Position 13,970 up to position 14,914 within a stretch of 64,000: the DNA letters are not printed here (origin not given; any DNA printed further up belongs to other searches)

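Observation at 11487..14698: Triplicated uncharacterised CBM-like domain: one copy fused to a hydrolase, two stand-alone secreted copies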

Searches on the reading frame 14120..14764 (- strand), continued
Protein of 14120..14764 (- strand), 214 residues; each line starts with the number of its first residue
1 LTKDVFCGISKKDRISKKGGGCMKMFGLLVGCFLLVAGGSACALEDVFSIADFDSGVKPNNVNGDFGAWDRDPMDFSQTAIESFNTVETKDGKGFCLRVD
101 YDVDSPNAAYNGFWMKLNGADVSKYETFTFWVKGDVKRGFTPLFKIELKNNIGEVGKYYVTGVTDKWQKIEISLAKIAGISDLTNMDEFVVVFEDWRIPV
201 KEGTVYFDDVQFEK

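Call 24: predict_structure(alignment_id=A1)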
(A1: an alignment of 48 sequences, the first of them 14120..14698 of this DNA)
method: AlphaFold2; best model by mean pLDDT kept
length: 192 residues; sequences in the alignment: 48
mean_pLDDT: 88.5   pTM: 0.81
mean pLDDT of the five models: 88.5, 88.4, 88.3, 88.2, 87.2
residues with pLDDT >= 90: 151; 70-90: 13; 50-70: 10; < 50: 18
segments of 3 or more residues with pLDDT < 50: 1-4, 9-21
pLDDT, mean of each block of 10 residues (from residue 1): 47 43 78 71 92 94 93 95 94 95 97 98 98 98 98 98 97 97 96 95
secondary structure, 60 per line:
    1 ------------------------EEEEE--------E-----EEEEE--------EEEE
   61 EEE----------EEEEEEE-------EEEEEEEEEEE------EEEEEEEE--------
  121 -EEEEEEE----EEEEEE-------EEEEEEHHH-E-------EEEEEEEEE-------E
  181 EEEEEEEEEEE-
elements in order: E25-29 E44-48 E57-63 E74-80 E88-98 E105-112 E122-128 E133-138 E146-151 E164-172 E180-191
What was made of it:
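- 14120..14698 (-): Copy B: a 192-aa stand-alone CBM11-like protein. Residues 1-21 form a Sec-type signal peptide (…GGSACA|LEDV). Residues 23-192 form the domain. AF2 gives pLDDT 88.5, an 11-strand β-sandwich (call 24).
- On Pfam CBM_11 (PF03425) / CAZy CBM11: The AF2 model has pLDDT 88.5 (call 24).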

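Call 28: fold_search(model_id=the predicted structure, library=pdb)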
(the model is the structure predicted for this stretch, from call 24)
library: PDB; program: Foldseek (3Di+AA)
matches with E <= 10: 1282; with E <= 0.001: 89
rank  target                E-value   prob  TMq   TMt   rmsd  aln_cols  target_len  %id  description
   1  6r31_A                2.0e-09  1.00  0.65  0.72   3.0       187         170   18  Family 11 Carbohydrate-Binding Module from Clostridium thermocellum in complex with beta-1,3-1,4-mixed-linked tetrasac (released 2020-02-05)
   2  1v0a                  3.0e-09  1.00  0.64  0.71   3.0       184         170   20  Family 11 Carbohydrate-Binding Module of cellulosomal cellulase Lic26A-Cel5E of Clostridium thermocellum (released 2005-01-12)
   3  6r3m_A                6.5e-09  1.00  0.65  0.71   2.8       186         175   19  Family 11 Carbohydrate-Binding Module from Clostridium thermocellum in complex with beta-1,3-1,4-mixed-linked tetrasac (released 2020-02-05)
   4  2lro_MODEL_1_A        1.3e-07  1.00  0.64  0.71   3.0       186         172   18  Solution structure, dynamics and binding studies of CtCBM11 (released 2013-02-06)
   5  7zkp_A                1.4e-06  1.00  0.60  0.54   5.0       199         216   10  Late assembly intermediate of the proximal proton pumping module of complex I with assembly factors NDUFAF1 and CIA84 (released 2022-11-23)
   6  4bq3_C                4.1e-06  1.00  0.59  0.17   5.8       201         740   13  Structural analysis of an exo-beta-agarase (released 2013-08-14)
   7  4bq2_A                4.5e-06  1.00  0.58  0.17   4.4       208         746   12  Structural analysis of an exo-beta-agarase (released 2013-08-14)
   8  6zps_AAA              5.3e-06  1.00  0.52  0.19   5.3       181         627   17  Structure of Unliganded MgGH51 a-L-Arabinofuranosidase Crystal Type 3 Collected at 2.75 A (released 2020-11-11)
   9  4bq5_B                6.5e-06  1.00  0.60  0.17   4.1       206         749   13  Structural analysis of an exo-beta-agarase (released 2013-08-14)
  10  4bq3_D                7.2e-06  1.00  0.61  0.18   4.1       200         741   14  Structural analysis of an exo-beta-agarase (released 2013-08-14)
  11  4bq3_B                7.2e-06  1.00  0.59  0.17   4.5       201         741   13  Structural analysis of an exo-beta-agarase (released 2013-08-14)
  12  4bq4_A                9.4e-06  1.00  0.58  0.17   5.9       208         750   13  Structural analysis of an exo-beta-agarase (released 2013-08-14)
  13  4bq2_B                9.9e-06  1.00  0.60  0.17   4.5       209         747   12  Structural analysis of an exo-beta-agarase (released 2013-08-14)
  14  4bq5_A                9.9e-06  1.00  0.59  0.17   5.8       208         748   13  Structural analysis of an exo-beta-agarase (released 2013-08-14)
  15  9cyn_B                9.9e-06  1.00  0.53  0.49   6.3       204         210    9  Flagellar filament sheath protein FlaA1 (released 2026-03-18)
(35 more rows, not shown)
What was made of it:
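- On Pfam CBM_11 (PF03425) / CAZy CBM11: The Foldseek top four hits are all CtCBM11 (call 28).
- Foldseek's top four hits are CtCBM11 structures, best E 2e-9 (call 28).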

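Call 29: search_solved_structures(query=A1, max_evalue=1, show_alignments=3)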
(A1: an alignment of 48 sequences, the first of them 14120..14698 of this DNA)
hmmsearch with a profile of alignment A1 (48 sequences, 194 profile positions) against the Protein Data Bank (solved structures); distinct sequences matched with E-value up to 1: 5.
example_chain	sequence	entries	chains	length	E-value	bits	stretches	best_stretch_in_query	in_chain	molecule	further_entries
2lro_A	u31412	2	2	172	0.02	17.5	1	69-164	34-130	Endoglucanase H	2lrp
1v0a_A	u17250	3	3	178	0.023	17.3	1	69-164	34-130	ENDOGLUCANASE H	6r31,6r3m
1uww_A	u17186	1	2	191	0.18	14.4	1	149-193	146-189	ENDOGLUCANASE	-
2c24_A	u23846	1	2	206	0.19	14.3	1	119-174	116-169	ENDOGLUCANASE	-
1wmx_A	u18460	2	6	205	0.2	14.3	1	119-174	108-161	COG3291: FOG: PKD repeat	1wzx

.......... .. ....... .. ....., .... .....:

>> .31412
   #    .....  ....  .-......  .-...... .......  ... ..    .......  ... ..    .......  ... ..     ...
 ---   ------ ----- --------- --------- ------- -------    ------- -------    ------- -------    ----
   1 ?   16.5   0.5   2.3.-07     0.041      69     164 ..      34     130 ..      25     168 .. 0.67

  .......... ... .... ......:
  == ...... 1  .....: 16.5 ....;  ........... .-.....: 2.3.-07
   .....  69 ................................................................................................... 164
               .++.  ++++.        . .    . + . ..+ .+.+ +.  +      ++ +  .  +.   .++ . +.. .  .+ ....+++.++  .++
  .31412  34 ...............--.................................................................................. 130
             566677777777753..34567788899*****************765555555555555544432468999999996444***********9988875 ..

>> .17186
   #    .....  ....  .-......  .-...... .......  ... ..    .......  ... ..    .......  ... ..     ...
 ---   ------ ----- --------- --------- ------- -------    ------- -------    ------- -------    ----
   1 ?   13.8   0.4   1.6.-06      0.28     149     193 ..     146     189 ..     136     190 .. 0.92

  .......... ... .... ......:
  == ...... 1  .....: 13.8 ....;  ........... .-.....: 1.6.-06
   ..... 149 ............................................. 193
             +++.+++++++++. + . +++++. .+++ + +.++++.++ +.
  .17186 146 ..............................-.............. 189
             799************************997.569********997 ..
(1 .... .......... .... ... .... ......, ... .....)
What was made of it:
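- On Pfam CBM_11 (PF03425) / CAZy CBM11: Only Tyr53 aligns with the invariant Y88, in an HMM alignment of E 0.02 covering residues 34-130 (call 29).
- Closest known: CBM11 of Clostridium thermocellum Lic26A-Cel5E. Different: The family profile reaches the CtCBM11 sequence only at E 0.02 (call 29).
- The family profile reaches the CtCBM11 sequence at only E 0.02 (call 29).
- Tried and rejected: Only the family profile reached CtCBM11, weakly (call 29).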

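Call 58: search_solved_structures(query=L007:1423-3852:+, max_evalue=1e-10)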
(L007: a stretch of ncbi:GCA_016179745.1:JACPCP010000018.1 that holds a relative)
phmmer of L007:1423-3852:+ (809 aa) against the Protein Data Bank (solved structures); distinct sequences matched with E-value up to 1e-10: 20.
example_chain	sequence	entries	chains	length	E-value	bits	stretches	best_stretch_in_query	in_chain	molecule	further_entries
8rf9_A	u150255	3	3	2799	2.1e-165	555.3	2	17-782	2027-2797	Cyclic beta 1-2 glucan synthetase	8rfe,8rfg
8rf0_A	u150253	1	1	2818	2.2e-165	555.3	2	17-782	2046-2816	Cyclic beta-(1,2)-glucan synthase NdvB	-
3qde_A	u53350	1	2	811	1e-139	470.4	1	21-808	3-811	Cellobiose phosphorylase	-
8ho9_A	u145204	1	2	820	1e-139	470.3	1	20-808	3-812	Cellobiose phosphorylase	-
8ho7_A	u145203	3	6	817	2e-139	469.4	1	21-807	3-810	Cellobiose phosphorylase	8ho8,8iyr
8hob_A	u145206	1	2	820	2.3e-139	469.2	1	20-808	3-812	Cellobiose phosphorylase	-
3s4c_A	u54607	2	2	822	1.1e-113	384.2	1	21-807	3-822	Lactose Phosphorylase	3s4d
3rrs_A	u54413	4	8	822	5e-113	382.1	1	21-807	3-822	Cellobiose phosphorylase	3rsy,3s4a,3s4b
1v7v_A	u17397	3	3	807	1.4e-109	370.7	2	423-808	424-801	chitobiose phosphorylase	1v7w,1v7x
2cqs_A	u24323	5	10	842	1.7e-107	363.8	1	20-806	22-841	Cellobiose Phosphorylase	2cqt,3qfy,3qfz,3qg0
8bou_A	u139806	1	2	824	1.8e-107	363.7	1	20-794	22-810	N,N'-diacetylchitobiose phosphorylase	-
3afj_A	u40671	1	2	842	2.7e-107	363.1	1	20-806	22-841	Cellobiose Phosphorylase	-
3act_A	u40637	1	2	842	1.5e-106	360.7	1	20-806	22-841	Cellobiose Phosphorylase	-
3acs_A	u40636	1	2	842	2e-106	360.2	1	20-806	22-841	Cellobiose Phosphorylase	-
4zle_A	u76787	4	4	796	2.1e-68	234.4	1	65-807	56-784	Putative b-glycan phosphorylase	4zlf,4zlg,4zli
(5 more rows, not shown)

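Call 60: find_related_loci(query=A1, collection=genome_contigs, flank=8000)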
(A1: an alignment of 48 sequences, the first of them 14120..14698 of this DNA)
Query A1 (192 aa) in genome_contigs; peptide patterns used: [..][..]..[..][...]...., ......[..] (x = any residue, [..] = any of these).
315 stretches matched a pattern; 239 encode a relative of the query (tblastn E <= 1e-3); the best 80 are kept; 79 distinct loci.
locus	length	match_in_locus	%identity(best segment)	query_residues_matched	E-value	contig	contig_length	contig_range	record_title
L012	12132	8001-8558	75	4-192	3e-94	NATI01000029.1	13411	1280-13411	MAG: Candidatus Omnitrophica bacterium 4484_49 ex4484_49_scaffold_5701, whole genome shotgun sequence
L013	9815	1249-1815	73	1-190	2e-93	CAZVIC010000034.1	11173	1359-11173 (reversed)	MAG TPA_asm: uncultured Planctomycetia bacterium isolate binchicken_co181_25 genome assembly, contig: NODE_11343_length_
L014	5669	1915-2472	72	3-191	1e-92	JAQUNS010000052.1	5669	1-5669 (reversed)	MAG: Candidatus Omnitrophota bacterium isolate STD1_183 NODE_52509_length_5669_cov_2.500541_Sandtown_D1, whole genome sh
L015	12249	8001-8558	72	4-192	9e-92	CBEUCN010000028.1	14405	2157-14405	MAG TPA_asm: uncultured bacterium isolate SRR24791474_binner13_Refined_21 genome assembly, contig: ERZ25515408.883, whol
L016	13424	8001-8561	72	8-191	3e-91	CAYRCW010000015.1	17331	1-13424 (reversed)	MAG TPA_asm: uncultured Planctomycetia bacterium isolate binchicken_co181_455 genome assembly, contig: NODE_5450_length_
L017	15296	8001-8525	75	18-192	3e-89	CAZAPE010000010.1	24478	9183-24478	MAG TPA_asm: uncultured Planctomycetia bacterium isolate SRP256446_co1_212 genome assembly, contig: NODE_527_length_2447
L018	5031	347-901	61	6-192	4e-74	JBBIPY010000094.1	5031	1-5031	MAG: Candidatus Omnitrophota bacterium isolate RSS170216_bin_313 NODE_13511_length_5031_cov_10.790193, whole genome shot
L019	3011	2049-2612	56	1-188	2e-69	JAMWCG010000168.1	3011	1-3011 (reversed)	MAG: Candidatus Omnitrophota bacterium isolate JZ-2.bins.168.201808 NODE_71814_length_3011_cov_0.821775, whole genome sh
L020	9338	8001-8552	59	3-188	1e-65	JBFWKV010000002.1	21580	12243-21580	MAG: Candidatus Omnitrophota bacterium isolate CA_2019_NHSR_50 NODE_5491_length_21580_cov_3.668904_NHSR, whole genome sh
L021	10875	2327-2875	56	6-188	2e-65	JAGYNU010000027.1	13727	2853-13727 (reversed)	MAG: Candidatus Omnitrophota bacterium isolate M55B152 27, whole genome shotgun sequence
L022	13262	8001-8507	59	24-192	4e-65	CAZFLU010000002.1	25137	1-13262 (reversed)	MAG TPA_asm: uncultured Planctomycetia bacterium isolate SRP141376_co2_367 genome assembly, contig: NODE_4188_length_251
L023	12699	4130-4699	53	5-192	4e-65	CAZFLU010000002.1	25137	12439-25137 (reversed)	MAG TPA_asm: uncultured Planctomycetia bacterium isolate SRP141376_co2_367 genome assembly, contig: NODE_4188_length_251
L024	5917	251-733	59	28-188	2e-63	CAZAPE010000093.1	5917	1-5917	MAG TPA_asm: uncultured Planctomycetia bacterium isolate SRP256446_co1_212 genome assembly, contig: NODE_9300_length_591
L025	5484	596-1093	55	23-188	5e-63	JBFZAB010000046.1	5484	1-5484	MAG: Candidatus Omnitrophota bacterium isolate PPR_0456 k121_54712, whole genome shotgun sequence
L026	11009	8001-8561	54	3-192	7e-63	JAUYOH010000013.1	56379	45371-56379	MAG: Candidatus Omnitrophota bacterium isolate C4_maxbin.042 C4_k141_362265, whole genome shotgun sequence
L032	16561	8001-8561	51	5-192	3e-59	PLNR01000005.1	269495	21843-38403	MAG: Candidatus Omnitrophota bacterium isolate fen_1319 73.20120800_E1X.29_contig_1004, whole genome shotgun sequence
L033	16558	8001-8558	52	6-192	3e-58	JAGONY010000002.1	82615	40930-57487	MAG: Candidatus Omnitrophota bacterium isolate Go_SlDig_bin_77 Go_SlDig_627_length_82615_cov_6.866890, whole genome shot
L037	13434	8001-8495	54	28-192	4e-58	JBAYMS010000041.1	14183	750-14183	MAG: Candidatus Omnitrophota bacterium isolate SO_2016_LW1_45 scaffold04630_LW64-88_2016, whole genome shotgun sequence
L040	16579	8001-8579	49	3-192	2e-57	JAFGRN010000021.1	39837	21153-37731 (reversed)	MAG: Candidatus Omnitrophota bacterium isolate Zod_Metabat.83 k87_3227824, whole genome shotgun sequence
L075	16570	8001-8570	50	1-192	4e-54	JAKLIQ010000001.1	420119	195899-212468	MAG: Candidatus Omnitrophota bacterium isolate RA.bin90 RA.bin90_1, whole genome shotgun sequence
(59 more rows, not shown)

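Call 63: search_protein_families(library=pfam, proteins=[L075:3927-7097:+, L075:7158-7760:+, L075:8755-10341:+, L075:7926-8576:+], max_evalue=0.01)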
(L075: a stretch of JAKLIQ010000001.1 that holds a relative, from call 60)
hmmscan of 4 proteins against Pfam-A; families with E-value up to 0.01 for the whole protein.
L075:3927-7097:+ (1056 aa): 3 families
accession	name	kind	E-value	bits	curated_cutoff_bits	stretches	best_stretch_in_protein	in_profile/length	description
PF00873.25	ACR_tran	-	2.1e-201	671.7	28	1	5-1022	3-1018/1021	AcrB/AcrD/AcrF family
PF03176.21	MMPL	-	0.00055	19.4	20.5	0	333-512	143-317/333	MMPL family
PF02355.23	SecD_SecF_C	-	0.0061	16.4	20.5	1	919-1019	81-181/189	Protein export membrane protein SecD/SecF, C-terminal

L075:7158-7760:+ (200 aa): 0 families

L075:8755-10341:+ (528 aa): 16 families
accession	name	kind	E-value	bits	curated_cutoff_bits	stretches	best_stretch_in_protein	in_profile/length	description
PF03364.25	Polyketide_cyc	-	7.3e-16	59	23.4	1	17-139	2-116/126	Polyketide cyclase / dehydrase and lipid transport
PF01488.26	Shikimate_DH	-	3.8e-13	50.1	24.3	1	322-426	9-120/138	Shikimate / quinate 5-dehydrogenase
PF03807.23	F420_oxidored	-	2.7e-08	34.7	21.6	1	327-399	1-70/94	NADP oxidoreductase coenzyme F420-dependent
PF00670.27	AdoHcyase_NAD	-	1.6e-07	32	27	1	325-420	22-112/162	S-adenosyl-L-homocysteine hydrolase, NAD binding domain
PF02882.25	THF_DHG_CYH_C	-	1.3e-06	28.2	27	1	380-421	71-111/160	Tetrahydrofolate dehydrogenase/cyclohydrolase, NAD(P)-binding domain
PF01370.27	Epimerase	-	7.3e-05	22.7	20.9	1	328-402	1-78/240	NAD dependent epimerase/dehydratase family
PF00106.31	adh_short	-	0.00011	22.1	26.6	1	328-404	3-79/195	short chain dehydrogenase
PF13460.12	NAD_binding_10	-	0.00016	22.1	27.2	1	332-401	1-73/184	NAD(P)H-binding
PF13241.12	NAD_binding_7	-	0.00021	22.3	22.1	1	321-397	3-70/104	Putative NAD(P)-binding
PF01262.27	AlaDh_PNT_C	-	0.00024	21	23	1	324-399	27-103/214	Alanine dehydrogenase/PNT, C-terminal domain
PF10604.15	Polyketide_cyc2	-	0.00049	20.8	27.4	1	10-140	4-125/142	Polyketide cyclase / dehydrase and lipid transport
PF02423.21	OCD_Mu_crystall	-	0.0005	19.6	24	1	324-418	127-225/314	Ornithine cyclodeaminase/mu-crystallin family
PF01118.30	Semialdhyde_dh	-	0.00074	20.4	26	1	327-416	1-95/121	Semialdehyde dehydrogenase, NAD binding domain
PF03435.24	Sacchrp_dh_NADP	-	0.0028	18.4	25.1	1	329-393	2-73/129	Saccharopine dehydrogenase NADP binding domain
PF08659.16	KR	-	0.0038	17.6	22.6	1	328-366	3-42/180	KR domain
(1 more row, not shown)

L075:7926-8576:+ (216 aa): 2 families
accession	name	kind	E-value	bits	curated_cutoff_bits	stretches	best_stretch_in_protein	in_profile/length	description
PF03425.19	CBM_11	-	4.5e-05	24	27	1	87-181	47-138/182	Carbohydrate binding domain (family 11)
PF08547.18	CIA30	-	0.008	16.7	24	0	122-180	64-120/157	Complex I intermediate-associated protein 30 (CIA30)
